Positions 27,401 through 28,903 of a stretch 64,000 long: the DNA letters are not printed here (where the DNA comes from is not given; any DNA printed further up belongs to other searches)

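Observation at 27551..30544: An AAA+ ATPase and a PrsW-like polytopic membrane protease pair, same strand, preceded by a FixK box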

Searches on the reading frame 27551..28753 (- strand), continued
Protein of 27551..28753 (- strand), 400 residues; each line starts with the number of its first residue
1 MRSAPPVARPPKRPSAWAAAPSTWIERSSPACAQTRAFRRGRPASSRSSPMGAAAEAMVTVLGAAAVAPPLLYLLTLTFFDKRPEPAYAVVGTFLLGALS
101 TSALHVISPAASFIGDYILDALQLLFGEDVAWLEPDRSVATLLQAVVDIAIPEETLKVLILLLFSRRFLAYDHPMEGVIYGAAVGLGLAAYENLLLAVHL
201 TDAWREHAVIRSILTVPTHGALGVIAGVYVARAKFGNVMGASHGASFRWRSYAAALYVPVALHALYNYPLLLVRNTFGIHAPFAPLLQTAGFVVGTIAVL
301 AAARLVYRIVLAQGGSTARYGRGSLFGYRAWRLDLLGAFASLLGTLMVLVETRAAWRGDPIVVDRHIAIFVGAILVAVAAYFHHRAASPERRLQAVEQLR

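Call 64: predict_structure(alignment_id=A1)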
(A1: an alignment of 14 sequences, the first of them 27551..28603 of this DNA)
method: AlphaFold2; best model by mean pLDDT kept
length: 350 residues; sequences in the alignment: 14
mean_pLDDT: 58.4   pTM: 0.60
mean pLDDT of the five models: 58.4, 53.3, 50.6, 50.5, 47.8
residues with pLDDT >= 90: 2; 70-90: 86; 50-70: 120; < 50: 142
segments of 3 or more residues with pLDDT < 50: 1-17, 19-21, 27-37, 58-61, 83-85, 118-121, 153-161, 189-191, 265-306, 308-320, 322-342, 344-350
pLDDT, mean of each block of 10 residues (from residue 1): 35 44 46 47 59 55 59 61 58 80 83 63 61 70 57 48 63 82 63 70 88 84 69 68 71 67 48 37 40 45 48 43 45 43 46
secondary structure, 60 per line:
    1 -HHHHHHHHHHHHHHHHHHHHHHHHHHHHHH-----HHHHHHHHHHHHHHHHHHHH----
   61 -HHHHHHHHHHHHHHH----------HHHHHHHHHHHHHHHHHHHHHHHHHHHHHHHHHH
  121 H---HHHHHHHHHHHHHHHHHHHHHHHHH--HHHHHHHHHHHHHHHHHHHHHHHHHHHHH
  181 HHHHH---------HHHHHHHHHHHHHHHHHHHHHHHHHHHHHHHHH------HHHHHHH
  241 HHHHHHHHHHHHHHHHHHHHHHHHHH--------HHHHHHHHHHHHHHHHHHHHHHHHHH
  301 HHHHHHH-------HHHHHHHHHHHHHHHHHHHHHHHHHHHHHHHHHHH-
elements in order: H2-31 H37-56 H62-76 H87-121 H125-149 H152-185 H195-227 H234-266 H275-307 H315-349
